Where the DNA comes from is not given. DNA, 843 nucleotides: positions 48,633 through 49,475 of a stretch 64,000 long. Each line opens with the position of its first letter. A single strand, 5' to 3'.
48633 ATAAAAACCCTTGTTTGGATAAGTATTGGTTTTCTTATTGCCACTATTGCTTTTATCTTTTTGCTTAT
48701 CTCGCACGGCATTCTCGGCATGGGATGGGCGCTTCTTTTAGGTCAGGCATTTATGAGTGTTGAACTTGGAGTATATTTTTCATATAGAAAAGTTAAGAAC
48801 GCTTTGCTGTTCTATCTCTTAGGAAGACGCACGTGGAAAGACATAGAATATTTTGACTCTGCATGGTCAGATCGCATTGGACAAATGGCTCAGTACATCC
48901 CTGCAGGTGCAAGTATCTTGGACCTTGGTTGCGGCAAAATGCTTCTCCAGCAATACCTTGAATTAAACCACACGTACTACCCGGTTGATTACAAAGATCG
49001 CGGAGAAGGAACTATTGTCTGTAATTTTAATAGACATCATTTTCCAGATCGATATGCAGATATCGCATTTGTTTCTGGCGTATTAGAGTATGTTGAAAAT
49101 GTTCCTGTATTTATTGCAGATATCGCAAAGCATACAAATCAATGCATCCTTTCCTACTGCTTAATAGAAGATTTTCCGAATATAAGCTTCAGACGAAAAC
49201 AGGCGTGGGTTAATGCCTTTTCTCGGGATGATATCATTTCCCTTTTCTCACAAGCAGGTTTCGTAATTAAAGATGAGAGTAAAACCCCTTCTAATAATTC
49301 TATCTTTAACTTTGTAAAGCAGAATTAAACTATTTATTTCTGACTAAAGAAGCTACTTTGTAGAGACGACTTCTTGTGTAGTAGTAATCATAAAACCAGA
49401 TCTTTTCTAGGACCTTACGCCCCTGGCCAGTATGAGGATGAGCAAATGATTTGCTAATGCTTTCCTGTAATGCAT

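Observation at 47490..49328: Wzx-like flippase fused to a SAM methyltransferase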

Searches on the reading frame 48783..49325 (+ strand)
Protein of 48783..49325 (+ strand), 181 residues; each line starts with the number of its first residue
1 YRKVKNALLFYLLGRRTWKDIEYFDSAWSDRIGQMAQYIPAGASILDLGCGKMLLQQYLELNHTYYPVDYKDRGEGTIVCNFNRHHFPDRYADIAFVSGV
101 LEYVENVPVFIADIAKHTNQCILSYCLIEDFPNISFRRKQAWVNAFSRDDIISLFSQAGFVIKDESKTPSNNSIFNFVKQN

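Call 11: find_homologous_proteins(query=window:48783-49325:+)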
Query seq(181 aa) (181 aa): 59 proteins with E <= 0.001 among 97 candidates.
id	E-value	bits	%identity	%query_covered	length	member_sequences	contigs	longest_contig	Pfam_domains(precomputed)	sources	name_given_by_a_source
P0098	1.1e-64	236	56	98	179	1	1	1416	PF13489.13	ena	-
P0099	3.7e-64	234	58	96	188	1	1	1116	PF13489.13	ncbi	-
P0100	6.4e-62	227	57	92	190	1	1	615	PF13489.13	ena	-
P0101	1.4e-59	219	57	94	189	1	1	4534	PF13489.13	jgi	jgi:hypothetical protein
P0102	1.5e-59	219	58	91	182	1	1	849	PF13489.13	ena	-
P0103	2.2e-58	215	55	93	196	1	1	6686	PF13489.13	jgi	jgi:hypothetical protein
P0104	3.3e-58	214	54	98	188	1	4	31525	PF13489.13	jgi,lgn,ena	-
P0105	4.2e-58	214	53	96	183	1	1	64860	PF13489.13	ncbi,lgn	-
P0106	6.2e-58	214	53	98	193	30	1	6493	PF13489.13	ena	-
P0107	3.9e-56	208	55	94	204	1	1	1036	PF13489.13,PF00486.35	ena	-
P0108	2.6e-54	202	60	80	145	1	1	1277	PF13489.13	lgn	-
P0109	3.1e-51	192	51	88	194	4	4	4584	PF13489.13,PF08241.19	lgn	-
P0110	1.9e-50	189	50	93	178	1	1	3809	PF13489.13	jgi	jgi:hypothetical protein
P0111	1.1e-49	187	46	99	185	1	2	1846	-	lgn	-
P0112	6.9e-49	184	45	99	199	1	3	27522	PF13489.13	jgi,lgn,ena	jgi:hypothetical protein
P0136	2.0e-41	160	40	96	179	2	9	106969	-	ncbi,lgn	-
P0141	5.5e-41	158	46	91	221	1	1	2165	PF13489.13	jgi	jgi:hypothetical protein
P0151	2.3e-36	143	50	80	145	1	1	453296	-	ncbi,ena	-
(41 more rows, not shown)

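Call 12: search_solved_structures(query=window:48783-49325:+, max_evalue=1, show_alignments=2)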
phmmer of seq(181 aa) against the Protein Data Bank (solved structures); distinct sequences matched with E-value up to 1: 7.
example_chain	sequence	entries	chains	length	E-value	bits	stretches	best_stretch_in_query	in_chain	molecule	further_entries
6q56_A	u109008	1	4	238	0.38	13.8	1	29-64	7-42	tRNA (adenine(22)-N(1))-methyltransferase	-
9fd3_A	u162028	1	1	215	0.94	12.5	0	21-60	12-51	SAM-dependent methyltransferase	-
9fcx_A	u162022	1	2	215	0.94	12.5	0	21-60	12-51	SAM-dependent methyltransferase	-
9fcq_A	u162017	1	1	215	0.95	12.5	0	21-60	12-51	SAM-dependent methyltransferase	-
9fcd_A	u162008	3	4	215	0.95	12.5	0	21-60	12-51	SAM-dependent methyltransferase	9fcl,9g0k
9fcs_A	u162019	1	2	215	0.95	12.5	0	21-60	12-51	SAM-dependent methyltransferase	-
9fcu_A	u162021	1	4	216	0.96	12.4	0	21-60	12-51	SAM-dependent methyltransferase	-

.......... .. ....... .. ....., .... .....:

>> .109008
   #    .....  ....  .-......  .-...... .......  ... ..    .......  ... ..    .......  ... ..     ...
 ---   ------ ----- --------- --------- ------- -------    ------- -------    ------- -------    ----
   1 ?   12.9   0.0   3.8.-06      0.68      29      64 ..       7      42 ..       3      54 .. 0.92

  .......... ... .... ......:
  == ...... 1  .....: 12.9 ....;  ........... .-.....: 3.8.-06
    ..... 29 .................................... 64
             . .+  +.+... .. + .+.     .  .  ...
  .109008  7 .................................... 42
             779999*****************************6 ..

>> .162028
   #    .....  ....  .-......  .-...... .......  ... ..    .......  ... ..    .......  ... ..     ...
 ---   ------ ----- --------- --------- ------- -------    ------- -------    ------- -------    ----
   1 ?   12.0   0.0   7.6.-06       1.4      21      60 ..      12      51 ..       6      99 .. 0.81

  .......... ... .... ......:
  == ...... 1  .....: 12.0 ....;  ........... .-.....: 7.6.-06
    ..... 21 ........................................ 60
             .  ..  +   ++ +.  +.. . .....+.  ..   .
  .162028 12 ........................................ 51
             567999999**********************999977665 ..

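Call 48: search_solved_structures(query=A3, max_evalue=1)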
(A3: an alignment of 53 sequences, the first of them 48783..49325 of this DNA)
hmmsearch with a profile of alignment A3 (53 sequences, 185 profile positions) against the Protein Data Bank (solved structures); distinct sequences matched with E-value up to 1: 29.
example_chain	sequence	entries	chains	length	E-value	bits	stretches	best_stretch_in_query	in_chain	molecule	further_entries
6f5z_A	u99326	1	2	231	0.0079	18.5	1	28-152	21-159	24-sterol C-methyltransferase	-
5kn4_A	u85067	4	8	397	0.014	17.7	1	41-73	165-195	Pavine N-methyltransferase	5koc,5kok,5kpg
3bkw_A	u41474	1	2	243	0.037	16.3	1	47-119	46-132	S-adenosylmethionine dependent methyltransferase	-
5kpc_A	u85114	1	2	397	0.039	16.2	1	41-72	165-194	Pavine N-methyltransferase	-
6gkv_A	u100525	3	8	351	0.054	15.8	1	41-69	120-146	Coclaurine N-methyltransferase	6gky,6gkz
3jwj_A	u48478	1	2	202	0.073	15.3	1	44-106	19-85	Hen1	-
9dg8_A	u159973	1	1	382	0.078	15.2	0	41-69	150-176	Tetrahydroprotoberberine N-methyltransferase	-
9dg7_A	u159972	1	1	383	0.079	15.2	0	41-69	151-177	Tetrahydroprotoberberine N-methyltransferase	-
3jwh_A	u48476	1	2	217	0.082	15.2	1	44-106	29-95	Hen1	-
3l8d_A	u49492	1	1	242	0.11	14.7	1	25-69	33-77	Methyltransferase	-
8xt7_A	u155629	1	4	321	0.11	14.7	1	47-143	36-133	Arsenite methyltransferase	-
1ri1_A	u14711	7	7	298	0.12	14.7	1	40-75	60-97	mRNA CAPPING ENZYME | mRNA cap guanine-N7 methyltransferase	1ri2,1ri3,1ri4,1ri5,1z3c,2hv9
6p3m_A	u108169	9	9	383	0.13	14.5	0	41-69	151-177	tetrahydroprotoberberine N-methyltransferase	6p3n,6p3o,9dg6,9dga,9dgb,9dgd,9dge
3cgg_A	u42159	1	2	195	0.14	14.4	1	40-94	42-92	SAM-dependent methyltransferase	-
3e8s_A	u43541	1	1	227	0.19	14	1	43-64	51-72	Putative SAM Dependent Methyltransferase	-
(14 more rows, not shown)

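Call 51: find_encoding_contigs(protein=P0136, flank=5000, max_places=1)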
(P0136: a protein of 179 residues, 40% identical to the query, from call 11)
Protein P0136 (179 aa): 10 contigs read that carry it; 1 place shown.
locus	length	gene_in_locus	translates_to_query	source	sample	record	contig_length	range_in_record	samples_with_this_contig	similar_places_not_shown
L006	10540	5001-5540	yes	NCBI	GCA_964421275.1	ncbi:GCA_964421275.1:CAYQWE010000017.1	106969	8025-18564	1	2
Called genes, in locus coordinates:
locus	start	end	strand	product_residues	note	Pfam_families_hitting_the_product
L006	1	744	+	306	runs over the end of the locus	PF00528:BPD_transp_1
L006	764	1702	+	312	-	PF12911:OppC_N (weak), PF00528:BPD_transp_1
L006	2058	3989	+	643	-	PF00664:ABC_membrane, PF00005:ABC_tran, PF02463:SMC_N (weak)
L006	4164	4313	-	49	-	-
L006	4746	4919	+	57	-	-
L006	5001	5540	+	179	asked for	-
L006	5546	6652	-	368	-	PF13439:Glyco_transf_4, PF13477:Glyco_trans_4_2 (weak), PF13579:Glyco_trans_4_4, PF00534:Glycos_transf_1, PF13692:Glyco_trans_1_4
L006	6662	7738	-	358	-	PF04230:PS_pyruv_trans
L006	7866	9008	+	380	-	PF04577:Glyco_transf_61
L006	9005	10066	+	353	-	PF01075:Glyco_transf_9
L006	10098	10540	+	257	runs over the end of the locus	PF00456:Transketolase_N, PF13292:DXP_synthase_N (weak), PF00676:E1_dh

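Call 52: find_encoding_contigs(protein=P0105, flank=5000, max_places=1)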
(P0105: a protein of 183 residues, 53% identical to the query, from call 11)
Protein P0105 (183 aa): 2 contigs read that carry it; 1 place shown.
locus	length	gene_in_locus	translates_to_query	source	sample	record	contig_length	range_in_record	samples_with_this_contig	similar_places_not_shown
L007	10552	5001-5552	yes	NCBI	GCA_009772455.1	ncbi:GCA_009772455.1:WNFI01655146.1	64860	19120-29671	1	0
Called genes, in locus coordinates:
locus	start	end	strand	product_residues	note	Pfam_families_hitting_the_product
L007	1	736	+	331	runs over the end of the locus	PF00535:Glycos_transf_2, PF13641:Glyco_tranf_2_3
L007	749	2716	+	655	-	PF13522:GATase_6, PF13537:GATase_7, PF00733:Asn_synthase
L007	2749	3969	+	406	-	PF13439:Glyco_transf_4, PF20706:GT4-conflict (weak), PF00534:Glycos_transf_1, PF13692:Glyco_trans_1_4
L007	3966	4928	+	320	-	PF04230:PS_pyruv_trans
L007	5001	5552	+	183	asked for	PF13489:Methyltransf_23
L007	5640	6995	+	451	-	PF04932:Wzy_C (weak)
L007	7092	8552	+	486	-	-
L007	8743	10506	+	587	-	-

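Call 53: find_encoding_contigs(protein=P0151, flank=5000, max_places=1)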
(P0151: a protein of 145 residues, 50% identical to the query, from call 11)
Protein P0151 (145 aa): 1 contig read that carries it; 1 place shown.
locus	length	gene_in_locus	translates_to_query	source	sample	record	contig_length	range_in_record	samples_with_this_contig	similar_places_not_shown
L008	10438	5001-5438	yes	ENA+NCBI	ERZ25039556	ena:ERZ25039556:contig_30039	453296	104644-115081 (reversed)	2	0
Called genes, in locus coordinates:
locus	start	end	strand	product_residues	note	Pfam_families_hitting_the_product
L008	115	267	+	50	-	-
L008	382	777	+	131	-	-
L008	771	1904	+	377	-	-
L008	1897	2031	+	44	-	-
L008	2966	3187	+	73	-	PF00005:ABC_tran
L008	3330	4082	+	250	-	PF14524:Wzt_C (weak)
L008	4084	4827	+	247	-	PF05711:TylF, PF13578:Methyltransf_24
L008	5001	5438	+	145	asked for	-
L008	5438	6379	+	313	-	PF04230:PS_pyruv_trans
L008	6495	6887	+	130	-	PF08241:Methyltransf_11, PF13649:Methyltransf_25 (weak)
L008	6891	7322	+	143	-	-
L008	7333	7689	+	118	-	-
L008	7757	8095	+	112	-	-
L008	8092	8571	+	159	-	PF00534:Glycos_transf_1, PF13692:Glyco_trans_1_4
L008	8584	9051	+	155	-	-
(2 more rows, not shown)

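Call 54: find_related_loci(query=A4, collection=genome_contigs, flank=10000)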
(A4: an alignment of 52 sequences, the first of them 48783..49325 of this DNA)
Query A4 (181 aa) in genome_contigs; peptide patterns used: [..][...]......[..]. (x = any residue, [..] = any of these).
35 stretches matched a pattern; 31 encode a relative of the query (tblastn E <= 1e-3); 31 distinct loci.
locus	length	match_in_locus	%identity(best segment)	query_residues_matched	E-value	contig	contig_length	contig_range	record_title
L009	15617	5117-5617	57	12-179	2e-64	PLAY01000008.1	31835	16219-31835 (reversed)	MAG: Limisphaerales bacterium isolate bog_1418 73.20111000_S2D.10_contig_5324, whole genome shotgun sequence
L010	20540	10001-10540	47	2-179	1e-56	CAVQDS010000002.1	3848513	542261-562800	MAG: uncultured Bacteroidetes bacterium isolate MFD04434.bin.1.119 genome assembly, contig: contig_729, whole genome sho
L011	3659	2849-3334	50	17-179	1e-55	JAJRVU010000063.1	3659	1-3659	MAG: Planctomycetota bacterium isolate Dive96_bin10.66 k141_854473, whole genome shotgun sequence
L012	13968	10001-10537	46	2-181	1e-53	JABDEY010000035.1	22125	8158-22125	MAG: Bacteroidetes bacterium isolate BWMinControl_Nextera91_MAG3 3300020946.a:Ga0207067_10160, whole genome shotgun sequ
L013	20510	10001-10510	48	8-177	1e-53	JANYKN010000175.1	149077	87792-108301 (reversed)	MAG: Bacteroidetes bacterium isolate GL140_5_metabinner_2 GL140_5_k141_1378837, whole genome shotgun sequence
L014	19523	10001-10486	49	16-177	2e-53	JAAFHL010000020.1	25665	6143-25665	MAG: Bacteroidetes bacterium isolate bin80.metabat.ball.221 WN_Bacteroidetes_1_scaffold_20, whole genome shotgun sequenc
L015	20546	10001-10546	49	2-179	7e-53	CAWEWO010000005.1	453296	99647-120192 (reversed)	MAG: uncultured Bacteroidetes bacterium isolate MFD06298.bin.2.226 genome assembly, contig: contig_30039, whole genome s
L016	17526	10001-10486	48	18-180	1e-52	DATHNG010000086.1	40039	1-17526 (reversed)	MAG TPA_asm: Bacteroidia bacterium isolate SMAG_U12652 k141_4927198, whole genome shotgun sequence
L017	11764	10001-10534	42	2-180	2e-51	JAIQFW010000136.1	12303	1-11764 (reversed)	MAG: Terriglobia bacterium isolate SRVP_32 SRVP18_hole-7m-from-trench_1_20cm_scaffold_2923, whole genome shotgun sequenc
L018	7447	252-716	48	9-163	2e-48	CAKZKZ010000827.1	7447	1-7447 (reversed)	MAG TPA_asm: uncultured Dokdonia sp. isolate ERR2094173_bin.100_CONCOCT_v1.1_MAG genome assembly, contig: ERZ650163.4638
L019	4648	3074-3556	48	18-178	2e-47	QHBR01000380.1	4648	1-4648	MAG: Hyphomicrobiales bacterium isolate RRmetagenome_bin15 antarctic_metabat_sens_bin_9_contig_1456, whole genome shotgu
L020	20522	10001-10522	40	8-181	3e-47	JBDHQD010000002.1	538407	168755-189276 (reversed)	MAG: Prosthecobacter sp. isolate AS-MESO-OLR.148 NODE_10_length_538407_cov_72.829926, whole genome shotgun sequence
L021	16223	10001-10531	42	1-177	7e-47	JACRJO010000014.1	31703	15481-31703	MAG: Sphingobacteriales bacterium isolate NC_groundwater_1831_Pr3_B-0.1um_49_18 SR-2_scaffold_141_1060448, whole genome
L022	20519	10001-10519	40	8-180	2e-46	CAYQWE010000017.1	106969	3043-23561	MAG TPA_asm: uncultured Brevifollis sp. isolate binchicken_co322_209 genome assembly, contig: NODE_337_length_106969_cov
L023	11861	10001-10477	45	18-177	2e-46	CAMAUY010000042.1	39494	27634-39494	MAG: Akkermansia muciniphila isolate AH-24oct19-145 genome assembly, contig: AH-24oct19-C2017, whole genome shotgun sequ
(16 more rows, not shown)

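Call 55: search_protein_families(library=pfam, proteins=[P0107, P0141], max_evalue=1)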
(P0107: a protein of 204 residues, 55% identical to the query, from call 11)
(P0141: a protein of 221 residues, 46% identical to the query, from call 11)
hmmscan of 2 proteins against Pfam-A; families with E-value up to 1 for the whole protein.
P0107 (204 aa): 6 families
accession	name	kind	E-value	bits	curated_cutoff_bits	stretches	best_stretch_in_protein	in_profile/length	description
PF00486.34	Trans_reg_C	-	2.5e-11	43.9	26.2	1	147-199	25-77/77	Transcriptional regulatory protein, C terminal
PF13489.12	Methyltransf_23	-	1.4e-05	25.3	27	1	29-140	7-132/164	Methyltransferase domain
PF08241.18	Methyltransf_11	-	0.059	14.5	21.2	1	49-113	1-81/95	Methyltransferase domain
PF05148.21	Methyltransf_8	-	0.16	12.2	27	1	35-112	63-141/219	Hypothetical methyltransferase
PF03848.20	TehB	-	0.22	11.3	20.4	1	35-78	22-63/193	Tellurite resistance protein TehB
PF16997.11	Wap1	-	0.36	10.4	29.1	1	99-177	42-114/379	Wap1 domain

P0141 (221 aa): 6 families
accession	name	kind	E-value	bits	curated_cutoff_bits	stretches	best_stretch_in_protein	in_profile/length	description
PF13489.12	Methyltransf_23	-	1.4e-07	31.8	27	1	46-144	7-118/164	Methyltransferase domain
PF07021.18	MetW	-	0.0084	16.2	21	1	49-82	1-34/193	Methionine biosynthesis protein MetW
PF05148.21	Methyltransf_8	-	0.012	15.9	27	1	60-121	71-131/219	Hypothetical methyltransferase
PF13649.12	Methyltransf_25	-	0.017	16.3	27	1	65-125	1-79/97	Methyltransferase domain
PF08241.18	Methyltransf_11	-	0.024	15.7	21.2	1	66-133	1-83/95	Methyltransferase domain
PF13847.12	Methyltransf_31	-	0.033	14.3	27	1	61-91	3-38/145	Methyltransferase domain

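Call 59: predict_structure(alignment_id=A4)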
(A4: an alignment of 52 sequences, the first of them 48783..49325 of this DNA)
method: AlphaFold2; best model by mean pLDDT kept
length: 181 residues; sequences in the alignment: 52
mean_pLDDT: 92.8   pTM: 0.87
mean pLDDT of the five models: 92.8, 92.2, 92.1, 90.8, 90.8
residues with pLDDT >= 90: 154; 70-90: 12; 50-70: 13; < 50: 2
segments of 3 or more residues with pLDDT < 50: none
pLDDT, mean of each block of 10 residues (from residue 1): 54 70 87 98 98 96 98 96 98 97 98 98 98 95 97 98 98 98 83
secondary structure, 60 per line:
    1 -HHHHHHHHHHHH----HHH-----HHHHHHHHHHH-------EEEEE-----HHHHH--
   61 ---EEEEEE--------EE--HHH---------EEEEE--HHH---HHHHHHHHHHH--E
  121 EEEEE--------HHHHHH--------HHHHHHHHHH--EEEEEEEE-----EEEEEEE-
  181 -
elements in order: H2-13 H26-36 E44-48 H54-58 E64-69 E94-98 H107-117 E120-125 H134-139 H148-157 E160-167 E173-179

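Call 63: fold_search(model_id=the predicted structure, library=pdb)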
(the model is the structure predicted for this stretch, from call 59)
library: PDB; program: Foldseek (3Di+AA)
matches with E <= 10: 1115; with E <= 0.001: 567
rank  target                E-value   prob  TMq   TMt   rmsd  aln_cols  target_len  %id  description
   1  5ufm_A                7.8e-09  1.00  0.65  0.53   5.2       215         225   15  Crystal structure of Burkholderia thailandensis 1,6-didemethyltoxoflavin-N1-methyltransferase with bound 1,6-didemethy (released 2017-12-13)
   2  5ufm_B                1.6e-08  1.00  0.65  0.54   5.2       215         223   15  Crystal structure of Burkholderia thailandensis 1,6-didemethyltoxoflavin-N1-methyltransferase with bound 1,6-didemethy (released 2017-12-13)
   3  8bij_A                1.8e-08  1.00  0.62  0.38   3.8       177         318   18  O-Methyltransferase Plu4894 (mutant I88M, W91L, C97Y, S142L, G146V, Y258M, L270F, S309Y) in complex with SAH (released 2023-03-08)
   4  8bie_A                4.0e-08  1.00  0.66  0.40   3.8       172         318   17  O-Methyltransferase Plu4894 in complex with SAH (released 2023-03-08)
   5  5eeg_B                4.2e-08  1.00  0.64  0.37   4.4       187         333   16  Crystal structure of carminomycin-4-O-methyltransferase DnrK in complex with tetrazole-SAH (released 2015-12-23)
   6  8bif_A                5.1e-08  1.00  0.62  0.38   3.9       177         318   17  O-Methyltransferase Plu4892 in complex with SAH (released 2023-03-08)
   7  9lac_A                5.8e-08  1.00  0.62  0.36   4.3       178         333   16  Comparative analysis of functions and catalytic mechanisms of methyltransferases involved in anthracycline biosynthesi (released 2026-01-07)
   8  8bgz_A                6.1e-08  1.00  0.66  0.40   3.4       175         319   17  O-Methyltransferase Plu4890 (mutant H229N) in complex with SAH and AQ-256 (released 2023-03-08)
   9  5eeg_A                6.1e-08  1.00  0.64  0.37   4.3       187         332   15  Crystal structure of carminomycin-4-O-methyltransferase DnrK in complex with tetrazole-SAH (released 2015-12-23)
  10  9j56_A                7.4e-08  1.00  0.59  0.34   5.0       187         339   14  Functional Investigation of the SAM-Dependent Methyltransferases Rdmb in Anthracycline Biosynthesis (released 2024-11-06)
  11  1tw2_B                7.9e-08  1.00  0.62  0.35   4.5       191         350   15  Crystal structure of Carminomycin-4-O-methyltransferase (DnrK) in complex with S-adenosyl-L-homocystein (SAH) and 4-me (released 2004-09-14)
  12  8bic_A                1.0e-07  1.00  0.65  0.39   3.8       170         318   18  O-Methyltransferase Plu4891 in complex with SAH (released 2023-03-08)
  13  2ip2_A                1.3e-07  1.00  0.64  0.38   4.1       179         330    9  Structure of the Pyocyanin Biosynthetic Protein PhzM (released 2006-10-24)
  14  6clx_A                1.4e-07  1.00  0.62  0.36   4.5       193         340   14  Crystal structure of TnmH in complex with SAM (released 2019-03-06)
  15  7pgj                  1.4e-07  1.00  0.61  0.36   4.6       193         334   13  Chimeric carminomycin-4-O-methyltransferase (DnrK) with regions from 10-decarboxylate TamK and 10-hydroxylase RdmB, toge (released 2022-08-24)
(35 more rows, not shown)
